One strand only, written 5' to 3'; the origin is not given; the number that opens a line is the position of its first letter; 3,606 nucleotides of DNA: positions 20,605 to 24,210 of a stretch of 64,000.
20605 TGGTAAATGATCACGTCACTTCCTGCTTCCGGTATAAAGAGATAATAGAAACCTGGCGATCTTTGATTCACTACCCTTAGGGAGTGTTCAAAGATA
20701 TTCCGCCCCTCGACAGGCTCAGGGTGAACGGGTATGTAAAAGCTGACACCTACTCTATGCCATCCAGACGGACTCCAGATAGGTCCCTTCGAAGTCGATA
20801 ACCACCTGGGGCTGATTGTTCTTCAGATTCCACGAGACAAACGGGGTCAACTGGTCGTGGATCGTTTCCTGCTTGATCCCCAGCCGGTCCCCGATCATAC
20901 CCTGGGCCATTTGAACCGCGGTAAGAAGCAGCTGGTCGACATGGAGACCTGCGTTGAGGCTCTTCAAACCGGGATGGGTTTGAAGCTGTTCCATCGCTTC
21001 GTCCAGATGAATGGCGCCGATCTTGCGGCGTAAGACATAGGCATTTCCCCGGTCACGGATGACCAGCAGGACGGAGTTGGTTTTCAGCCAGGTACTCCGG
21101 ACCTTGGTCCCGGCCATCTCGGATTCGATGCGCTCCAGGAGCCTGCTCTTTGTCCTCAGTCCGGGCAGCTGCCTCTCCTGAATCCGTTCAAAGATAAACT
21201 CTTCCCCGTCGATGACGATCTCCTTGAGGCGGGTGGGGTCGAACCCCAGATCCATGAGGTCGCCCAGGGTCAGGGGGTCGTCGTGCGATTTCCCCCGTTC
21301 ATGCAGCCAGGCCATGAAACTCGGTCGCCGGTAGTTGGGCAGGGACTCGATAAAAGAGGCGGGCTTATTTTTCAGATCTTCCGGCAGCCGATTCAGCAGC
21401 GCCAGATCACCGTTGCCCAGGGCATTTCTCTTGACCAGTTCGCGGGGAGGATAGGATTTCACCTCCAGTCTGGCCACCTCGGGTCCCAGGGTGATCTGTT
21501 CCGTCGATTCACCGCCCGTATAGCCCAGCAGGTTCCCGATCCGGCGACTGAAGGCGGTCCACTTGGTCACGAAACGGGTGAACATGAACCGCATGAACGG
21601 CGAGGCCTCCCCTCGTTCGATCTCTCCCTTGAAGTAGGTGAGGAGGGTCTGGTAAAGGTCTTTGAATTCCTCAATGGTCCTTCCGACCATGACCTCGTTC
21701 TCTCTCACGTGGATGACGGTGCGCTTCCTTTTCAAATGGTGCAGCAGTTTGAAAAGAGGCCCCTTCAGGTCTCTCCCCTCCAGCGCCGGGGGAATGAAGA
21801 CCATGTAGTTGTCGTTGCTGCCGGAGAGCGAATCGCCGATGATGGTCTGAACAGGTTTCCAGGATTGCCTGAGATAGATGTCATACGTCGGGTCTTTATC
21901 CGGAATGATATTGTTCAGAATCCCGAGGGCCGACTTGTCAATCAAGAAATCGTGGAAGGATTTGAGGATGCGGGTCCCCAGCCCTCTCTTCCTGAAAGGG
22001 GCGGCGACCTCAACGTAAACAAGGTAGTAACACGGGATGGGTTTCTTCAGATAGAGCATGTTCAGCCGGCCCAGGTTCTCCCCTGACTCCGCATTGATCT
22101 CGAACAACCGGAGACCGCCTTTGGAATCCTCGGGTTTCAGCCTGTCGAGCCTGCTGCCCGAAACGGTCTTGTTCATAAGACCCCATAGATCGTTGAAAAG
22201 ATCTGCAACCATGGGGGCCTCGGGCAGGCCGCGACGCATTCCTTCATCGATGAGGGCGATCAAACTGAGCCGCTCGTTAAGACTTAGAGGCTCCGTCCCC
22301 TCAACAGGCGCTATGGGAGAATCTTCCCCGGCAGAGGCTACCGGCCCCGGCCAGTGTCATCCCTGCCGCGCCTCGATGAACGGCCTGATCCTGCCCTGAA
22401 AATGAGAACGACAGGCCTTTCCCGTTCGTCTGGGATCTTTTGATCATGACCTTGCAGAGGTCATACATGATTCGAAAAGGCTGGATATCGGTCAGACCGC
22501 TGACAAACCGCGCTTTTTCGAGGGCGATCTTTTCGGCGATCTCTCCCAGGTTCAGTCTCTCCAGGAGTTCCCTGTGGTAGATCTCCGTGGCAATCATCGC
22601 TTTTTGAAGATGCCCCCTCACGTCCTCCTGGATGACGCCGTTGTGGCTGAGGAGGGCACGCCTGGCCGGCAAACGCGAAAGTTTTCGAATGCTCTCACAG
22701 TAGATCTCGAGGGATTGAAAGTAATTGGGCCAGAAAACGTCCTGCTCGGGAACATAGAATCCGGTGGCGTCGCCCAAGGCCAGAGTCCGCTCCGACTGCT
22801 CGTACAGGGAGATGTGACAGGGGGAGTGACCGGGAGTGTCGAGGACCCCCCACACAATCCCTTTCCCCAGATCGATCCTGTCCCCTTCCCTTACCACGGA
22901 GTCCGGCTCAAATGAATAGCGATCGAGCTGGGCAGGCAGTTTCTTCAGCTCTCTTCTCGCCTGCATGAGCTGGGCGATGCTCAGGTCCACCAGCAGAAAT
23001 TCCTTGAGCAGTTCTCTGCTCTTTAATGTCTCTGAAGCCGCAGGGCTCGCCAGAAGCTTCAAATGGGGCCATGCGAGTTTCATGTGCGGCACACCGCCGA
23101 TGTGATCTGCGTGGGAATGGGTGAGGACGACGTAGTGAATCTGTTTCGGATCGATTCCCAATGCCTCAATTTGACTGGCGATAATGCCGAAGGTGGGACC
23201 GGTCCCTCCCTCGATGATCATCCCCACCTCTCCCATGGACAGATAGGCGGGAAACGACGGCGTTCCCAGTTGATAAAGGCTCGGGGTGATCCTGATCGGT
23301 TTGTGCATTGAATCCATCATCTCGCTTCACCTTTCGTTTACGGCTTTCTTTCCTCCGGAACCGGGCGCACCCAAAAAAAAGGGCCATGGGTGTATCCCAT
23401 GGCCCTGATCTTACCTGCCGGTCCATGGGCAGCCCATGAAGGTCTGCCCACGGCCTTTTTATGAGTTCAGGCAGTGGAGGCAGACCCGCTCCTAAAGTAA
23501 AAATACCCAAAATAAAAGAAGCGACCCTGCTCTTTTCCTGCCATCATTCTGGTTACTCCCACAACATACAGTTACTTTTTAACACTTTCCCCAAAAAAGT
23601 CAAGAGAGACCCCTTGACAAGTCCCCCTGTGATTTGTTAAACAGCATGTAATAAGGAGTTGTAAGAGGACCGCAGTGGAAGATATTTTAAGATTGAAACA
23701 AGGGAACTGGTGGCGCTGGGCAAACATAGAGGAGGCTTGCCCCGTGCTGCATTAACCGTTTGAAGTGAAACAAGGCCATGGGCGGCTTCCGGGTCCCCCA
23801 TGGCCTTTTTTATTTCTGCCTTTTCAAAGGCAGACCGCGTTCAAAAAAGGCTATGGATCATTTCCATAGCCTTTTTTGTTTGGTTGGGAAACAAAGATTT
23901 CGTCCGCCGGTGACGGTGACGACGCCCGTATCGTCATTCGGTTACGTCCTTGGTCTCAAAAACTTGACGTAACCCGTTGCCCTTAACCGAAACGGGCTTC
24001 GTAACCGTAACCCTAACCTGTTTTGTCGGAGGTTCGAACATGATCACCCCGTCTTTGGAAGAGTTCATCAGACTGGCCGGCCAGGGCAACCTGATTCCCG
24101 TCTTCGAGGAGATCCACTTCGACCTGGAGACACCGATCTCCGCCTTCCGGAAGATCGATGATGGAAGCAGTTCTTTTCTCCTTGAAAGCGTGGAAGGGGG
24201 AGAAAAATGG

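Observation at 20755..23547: Phe/Tyr leader-peptide attenuator controlling an uncharacterised MBL-fold hydrolase and GNAT-like 502-aa protein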

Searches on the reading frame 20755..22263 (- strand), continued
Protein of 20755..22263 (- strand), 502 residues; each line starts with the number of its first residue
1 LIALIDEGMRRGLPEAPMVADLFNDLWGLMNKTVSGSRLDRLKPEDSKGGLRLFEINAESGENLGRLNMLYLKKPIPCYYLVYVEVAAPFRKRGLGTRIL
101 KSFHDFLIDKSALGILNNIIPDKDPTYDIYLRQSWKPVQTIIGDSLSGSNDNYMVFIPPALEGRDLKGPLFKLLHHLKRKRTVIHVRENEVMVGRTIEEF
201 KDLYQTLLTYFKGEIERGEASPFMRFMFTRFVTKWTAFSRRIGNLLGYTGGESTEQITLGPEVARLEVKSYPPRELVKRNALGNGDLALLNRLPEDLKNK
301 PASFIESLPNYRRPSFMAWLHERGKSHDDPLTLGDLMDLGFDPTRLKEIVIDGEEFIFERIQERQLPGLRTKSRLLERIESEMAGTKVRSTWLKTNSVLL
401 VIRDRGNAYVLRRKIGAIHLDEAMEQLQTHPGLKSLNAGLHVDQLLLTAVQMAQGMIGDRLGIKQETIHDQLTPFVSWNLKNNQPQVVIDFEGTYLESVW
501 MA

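Call 95: find_encoding_contigs(protein=P0008, flank=1500, max_places=2)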
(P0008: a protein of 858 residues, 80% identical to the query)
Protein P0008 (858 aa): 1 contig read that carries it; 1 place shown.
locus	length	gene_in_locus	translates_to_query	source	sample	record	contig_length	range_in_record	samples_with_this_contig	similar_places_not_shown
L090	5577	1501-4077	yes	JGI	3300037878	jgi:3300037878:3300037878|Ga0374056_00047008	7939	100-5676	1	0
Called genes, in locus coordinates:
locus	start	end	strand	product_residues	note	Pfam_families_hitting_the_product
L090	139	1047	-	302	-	PF00892:EamA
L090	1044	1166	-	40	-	PF06348:DUF1059 (weak)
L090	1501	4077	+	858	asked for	PF19583:ODP (weak), PF00753:Lactamase_B, PF12706:Lactamase_B_2 (weak)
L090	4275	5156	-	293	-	-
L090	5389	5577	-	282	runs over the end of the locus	PF00800:PDT, PF01842:ACT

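Call 96: find_encoding_contigs(protein=P0010, flank=1500, max_places=2)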
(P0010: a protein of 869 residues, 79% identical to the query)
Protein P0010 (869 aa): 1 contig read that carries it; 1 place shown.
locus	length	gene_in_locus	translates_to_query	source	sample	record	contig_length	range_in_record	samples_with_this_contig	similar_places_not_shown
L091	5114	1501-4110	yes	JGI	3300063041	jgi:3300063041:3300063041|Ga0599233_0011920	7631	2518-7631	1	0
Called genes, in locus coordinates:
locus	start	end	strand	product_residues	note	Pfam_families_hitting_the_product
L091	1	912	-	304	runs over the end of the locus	PF00892:EamA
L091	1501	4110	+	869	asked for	PF00753:Lactamase_B, PF12706:Lactamase_B_2 (weak), PF19583:ODP (faint)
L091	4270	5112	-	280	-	?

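Call 97: find_encoding_contigs(protein=P0013, flank=1500, max_places=2)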
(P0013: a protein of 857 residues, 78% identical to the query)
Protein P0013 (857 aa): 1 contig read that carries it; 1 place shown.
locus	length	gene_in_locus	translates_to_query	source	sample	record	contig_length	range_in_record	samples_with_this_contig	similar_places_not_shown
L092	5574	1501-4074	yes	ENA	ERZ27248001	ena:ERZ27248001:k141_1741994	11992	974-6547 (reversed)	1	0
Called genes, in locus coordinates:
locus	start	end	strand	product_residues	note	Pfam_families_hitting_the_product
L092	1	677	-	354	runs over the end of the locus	PF00892:EamA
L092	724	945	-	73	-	PF06348:DUF1059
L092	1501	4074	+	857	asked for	PF19583:ODP (weak), PF00753:Lactamase_B, PF12706:Lactamase_B_2 (weak)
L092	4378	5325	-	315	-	-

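Call 98: find_encoding_contigs(protein=P0032, flank=1500, max_places=2)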
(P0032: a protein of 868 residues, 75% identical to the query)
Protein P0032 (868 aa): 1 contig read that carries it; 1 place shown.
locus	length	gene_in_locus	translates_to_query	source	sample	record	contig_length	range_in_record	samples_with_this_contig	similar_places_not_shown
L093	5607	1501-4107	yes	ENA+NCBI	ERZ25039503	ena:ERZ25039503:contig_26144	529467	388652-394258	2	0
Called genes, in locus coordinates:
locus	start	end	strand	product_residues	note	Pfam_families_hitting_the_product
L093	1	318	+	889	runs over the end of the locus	PF02629:CoA_binding, PF13380:CoA_binding_2, PF13607:Succ_CoA_lig, PF19045:Ligase_CoA_2, PF13549:ATP-grasp_5, PF13302:Acetyltransf_3, PF00583:Acetyltransf_1, PF13508:Acetyltransf_7 (weak), +1 more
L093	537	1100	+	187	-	-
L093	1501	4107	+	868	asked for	PF19583:ODP (weak), PF00753:Lactamase_B, PF12706:Lactamase_B_2 (weak)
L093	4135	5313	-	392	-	PF05977:MFS_3, PF07690:MFS_1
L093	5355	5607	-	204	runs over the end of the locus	PF00069:Pkinase (weak)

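Call 110: search_solved_structures(query=L082:10496-11377:-, max_evalue=1)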
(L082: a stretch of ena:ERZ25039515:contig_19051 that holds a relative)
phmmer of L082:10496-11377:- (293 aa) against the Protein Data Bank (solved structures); distinct sequences matched with E-value up to 1: 12.
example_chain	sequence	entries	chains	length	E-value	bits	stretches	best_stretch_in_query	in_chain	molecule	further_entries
8q4h_A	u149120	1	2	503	5.7e-08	35.3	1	132-200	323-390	Tetrachloroethene reductive dehalogenase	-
4uqu_A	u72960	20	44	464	3.7e-06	29.3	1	133-210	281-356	TETRACHLOROETHENE REDUCTIVE DEHALOGENASE CATALYTIC SUBUNIT PCEA | TETRACHLOROETHENE REDUCTIVE DEHALOGENASE CATALYTIC SUBUNIT | Tetrachloroethene reductive dehal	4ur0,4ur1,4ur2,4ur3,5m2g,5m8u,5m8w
4ras_A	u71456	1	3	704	0.0019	20.4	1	123-199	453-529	Oxidoreductase, NAD-binding/iron-sulfur cluster-binding protein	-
6zxu_A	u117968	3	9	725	0.002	20.4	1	123-199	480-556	Oxidoreductase, NAD-binding/iron-sulfur cluster-binding protein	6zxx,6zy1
6zy0_A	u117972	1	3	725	0.0027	19.9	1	123-199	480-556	Oxidoreductase, NAD-binding/iron-sulfur cluster-binding protein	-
5d08_A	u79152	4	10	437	0.011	17.9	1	126-200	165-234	Epoxyqueuosine reductase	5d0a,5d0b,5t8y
5d6s_A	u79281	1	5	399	0.038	16.2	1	131-203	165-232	Epoxyqueuosine reductase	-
2fbw_C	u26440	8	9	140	0.13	14.4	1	93-169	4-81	Succinate dehydrogenase cytochrome b560 subunit, mitochondrial | Succinate dehydrogenase cytochrome b, large subunit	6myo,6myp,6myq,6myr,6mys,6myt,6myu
2h88_C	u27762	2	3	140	0.13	14.4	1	93-169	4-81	SUCCINATE DEHYDROGENASE CYTOCHROME B, LARGE SUBUNIT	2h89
1yq3_C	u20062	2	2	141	0.13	14.4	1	93-169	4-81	SUCCINATE DEHYDROGENASE CYTOCHROME B, LARGE SUBUNIT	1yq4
2wqy_C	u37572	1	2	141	0.14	14.3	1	93-169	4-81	SUCCINATE DEHYDROGENASE CYTOCHROME B, LARGE SUBUNIT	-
1rz3_A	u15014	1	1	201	0.94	11.6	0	40-112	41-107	hypothetical protein RBSTP0775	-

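Call 111: search_protein_families(library=ncbifam, proteins=[L082:10496-11377:-, L083:6626-7480:-, L092:4378-5325:-], max_evalue=1)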
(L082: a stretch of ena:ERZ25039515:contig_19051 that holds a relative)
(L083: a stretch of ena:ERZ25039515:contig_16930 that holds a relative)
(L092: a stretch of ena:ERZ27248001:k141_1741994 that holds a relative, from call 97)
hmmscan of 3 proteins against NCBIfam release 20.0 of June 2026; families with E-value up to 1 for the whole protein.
L082:10496-11377:- (293 aa): 5 families
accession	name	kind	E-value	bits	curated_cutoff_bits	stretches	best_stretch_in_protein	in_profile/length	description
TIGR02486.1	RDH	subfamily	4.2e-10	40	160.35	1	95-225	127-252/314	reductive dehalogenase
TIGR00276.1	TIGR00276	equivalog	1.6e-06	27.4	200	1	128-203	132-202/337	tRNA epoxyqueuosine(34) reductase QueG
NF040864.1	HgcB_ferredoxin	equivalog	0.0082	16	99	0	260-279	39-58/93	mercury methylation ferredoxin HgcB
NF009945.0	PRK13409.1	equivalog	0.11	11.2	469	1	177-206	10-38/592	ribosome biogenesis/translation initiation ATPase RLI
NF009053.0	PRK12387.1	subfamily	0.21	11.3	204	1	183-218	42-76/180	formate hydrogenlyase complex iron-sulfur subunit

L083:6626-7480:- (284 aa): 4 families
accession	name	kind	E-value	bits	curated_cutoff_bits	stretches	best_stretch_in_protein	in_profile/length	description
TIGR02486.1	RDH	subfamily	7.6e-09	35.9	160.35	1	94-201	126-226/314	reductive dehalogenase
TIGR00276.1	TIGR00276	equivalog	4.5e-06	25.9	200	1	128-203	132-202/337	tRNA epoxyqueuosine(34) reductase QueG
NF009945.0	PRK13409.1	equivalog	0.14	10.8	469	1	178-200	11-33/592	ribosome biogenesis/translation initiation ATPase RLI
NF040864.1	HgcB_ferredoxin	equivalog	0.23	11.3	99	0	261-279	40-58/93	mercury methylation ferredoxin HgcB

L092:4378-5325:- (315 aa): 6 families
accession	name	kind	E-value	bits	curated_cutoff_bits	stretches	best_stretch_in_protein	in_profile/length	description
TIGR02486.1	RDH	subfamily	1.7e-09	38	160.35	1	121-250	127-251/314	reductive dehalogenase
TIGR00276.1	TIGR00276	equivalog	8.1e-06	25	200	1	154-229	132-202/337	tRNA epoxyqueuosine(34) reductase QueG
NF040864.1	HgcB_ferredoxin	equivalog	0.024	14.5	99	0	294-305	47-58/93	mercury methylation ferredoxin HgcB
NF005807.0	PRK07667.1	equivalog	0.072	12.6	221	1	75-136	44-100/193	kinase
NF009945.0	PRK13409.1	equivalog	0.14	10.8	469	1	204-233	11-39/592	ribosome biogenesis/translation initiation ATPase RLI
NF009053.0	PRK12387.1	subfamily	0.21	11.4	204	0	210-244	43-76/180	formate hydrogenlyase complex iron-sulfur subunit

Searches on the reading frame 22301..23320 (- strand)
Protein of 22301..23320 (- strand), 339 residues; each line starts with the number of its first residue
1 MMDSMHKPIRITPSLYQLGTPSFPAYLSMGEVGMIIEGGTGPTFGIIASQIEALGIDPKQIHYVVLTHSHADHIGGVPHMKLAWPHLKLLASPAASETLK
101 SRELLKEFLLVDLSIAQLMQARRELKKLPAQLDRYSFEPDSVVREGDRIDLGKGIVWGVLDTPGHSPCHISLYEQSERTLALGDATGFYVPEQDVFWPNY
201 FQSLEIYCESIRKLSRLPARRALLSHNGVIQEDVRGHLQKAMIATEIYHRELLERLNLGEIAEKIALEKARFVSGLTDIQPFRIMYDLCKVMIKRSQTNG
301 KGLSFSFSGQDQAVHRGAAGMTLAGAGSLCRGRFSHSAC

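Call 6: search_protein_families(library=pfam, proteins=[window:22301-23320:-])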
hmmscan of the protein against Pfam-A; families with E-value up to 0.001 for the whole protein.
window:22301-23320:- (339 aa): 3 families
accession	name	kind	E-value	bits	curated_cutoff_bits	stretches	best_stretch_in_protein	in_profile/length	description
PF00753.33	Lactamase_B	-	1.2e-26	94.3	22.7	1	34-226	18-196/196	Metallo-beta-lactamase superfamily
PF19583.5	ODP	-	6.7e-08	33.1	27.2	1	30-193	11-144/194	ODP family beta lactamase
PF12706.13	Lactamase_B_2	-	4.7e-07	30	27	1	55-105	25-76/200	Beta-lactamase superfamily domain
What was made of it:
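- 22400..23320 (-): MBL-fold domain with HxHxDH (THSHADH). The closest solved relative is PqsE. Pfam Lactamase_B at 1.2e-26 (call 6).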

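Call 7: search_protein_families(library=ncbifam, proteins=[window:22301-23320:-])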
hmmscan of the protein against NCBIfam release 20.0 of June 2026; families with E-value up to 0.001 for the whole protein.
window:22301-23320:- (339 aa): 44 families (the best 25 are shown)
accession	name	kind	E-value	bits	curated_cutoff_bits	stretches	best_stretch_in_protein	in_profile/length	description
NF033105.1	bla_subclass_B3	equivalog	2e-18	66.6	240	1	6-231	6-217/257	subclass B3 metallo-beta-lactamase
NF000459.2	blaSPG-1_fam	exception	1e-11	44.5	550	1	6-81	34-110/285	SPG-1 family subclass B3 metallo-beta-lactamase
NF041137.2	B3_blaSPR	exception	6.7e-11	42.1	550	1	8-172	47-191/296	SPR family subclass B3 metallo-beta-lactamase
NF000458.2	blaPEDO-2_fam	exception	1e-10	41.4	550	1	6-81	35-111/285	PEDO-2 family subclass B3 metallo-beta-lactamase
NF000405.1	HARLDQ_not_B3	exception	1.3e-10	41.3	350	1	7-172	24-169/267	HARLDQ motif MBL-fold protein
NF012101.1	blaGOB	exception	2e-10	40.5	560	1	5-82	34-112/290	GOB family subclass B3 metallo-beta-lactamase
TIGR03413.1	GSH_gloB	equivalog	3e-10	39.9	200.8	1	59-94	42-76/248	hydroxyacylglutathione hydrolase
NF040468.1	blaECM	exception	1.2e-09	37.9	640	1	5-102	53-150/303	ECM family subclass B3 metallo-beta-lactamase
NF040644.1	blaPAM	exception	2.1e-09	36.9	615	1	7-100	41-133/287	PAM family subclass B3 metallo-beta-lactamase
NF012229.1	bla_class_B_core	domain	5.3e-09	36.4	100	1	6-172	1-136/139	metallo-beta-lactamase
NF040470.1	blaEAM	exception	8.9e-09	34.7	660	1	8-172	66-213/318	EAM family subclass B3 metallo-beta-lactamase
NF047925.1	pyridox_lacton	equivalog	2e-08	34.4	325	1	47-173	75-193/268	4-pyridoxolactonase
NF012140.0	blaBJP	exception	5e-08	32.1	600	1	7-81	39-114/294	BJP family subclass B3 metallo-beta-lactamase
NF045700.1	AHLLactAttM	equivalog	5.4e-08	32.6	390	1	48-79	81-112/257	AttM family quorum-quenching N-acyl homoserine lactonase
NF040469.1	blaEFM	exception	7.1e-08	31.9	610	1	6-102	53-149/302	EFM family subclass B3 metallo-beta-lactamase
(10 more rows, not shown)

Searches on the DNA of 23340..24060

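Call 106: search_rna_families(source=window, start=23340, end=24060, threshold=evalue, max_evalue=5)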
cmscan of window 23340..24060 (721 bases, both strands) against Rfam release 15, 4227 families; matches with E-value up to 5: 19.
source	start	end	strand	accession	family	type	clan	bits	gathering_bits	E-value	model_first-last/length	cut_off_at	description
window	23791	23883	+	RF02056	STnc390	Gene; sRNA;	-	29.7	50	0.00022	1-60/60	no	Salmonella sRNA STnc390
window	23373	23446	-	RF02871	ncS54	Gene; sRNA;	-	24.4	43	0.0035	1-79/79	no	Burkholderia sRNA 54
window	23682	23889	+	RF00084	CsrC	Gene; sRNA;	CL00106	23.6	61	4.9e-05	1-255/255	no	CsrC RNA family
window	23768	23886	-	RF02747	FtrA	Gene; sRNA;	-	21.3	134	1.7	1-111/111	no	Francisella sRNA A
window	23800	23854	+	RF02266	XIST_intron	Gene; lncRNA;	-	21.2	70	0.37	1-68/68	no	XIST 3' intron conserved motif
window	23765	23876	+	RF01820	RsaE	Gene; sRNA;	-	20.7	79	0.64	1-112/112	no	RNA Staph. aureus E (RoxS)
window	23840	23896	-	RF00506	Thr_leader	Cis-reg; leader;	-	19.2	55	0.54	1-118/118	no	Threonine operon leader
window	23758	23841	+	RF03151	cyano-S1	Cis-reg; leader;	-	18.5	39.9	0.88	1-81/81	no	Cyanobacterial ribosomal protein S1 leader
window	23845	23875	-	RF00803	mir-425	Gene; miRNA;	-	18.4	60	0.37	1-85/85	no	mir-425 microRNA precursor family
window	23380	23408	+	RF03865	mir-7637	Gene; miRNA;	-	18.1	88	1.4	1-68/68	no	mir-7637 microRNA precursor family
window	23841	23881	+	RF03210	mir-7359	Gene; miRNA;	-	18.1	90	2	1-56/56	no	mir-7359 microRNA precursor family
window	23761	23819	+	RF03210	mir-7359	Gene; miRNA;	-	17.7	90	2.5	1-56/56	no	mir-7359 microRNA precursor family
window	23842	24009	+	RF01848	ACEA_U3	Gene; snRNA; snoRNA; CD-box;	CL00100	17.3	55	0.6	1-209/209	no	ACEA small nucleolar RNA U3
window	23837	23894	-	RF02066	STnc320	Gene; sRNA;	-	17.3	50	1.8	1-55/55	no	Salmonella enterica sRNA STnc320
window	23801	23832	-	RF01100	PK-BYV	Cis-reg;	-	15.8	50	1.6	1-40/40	no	3'-terminal pseudoknot in BYV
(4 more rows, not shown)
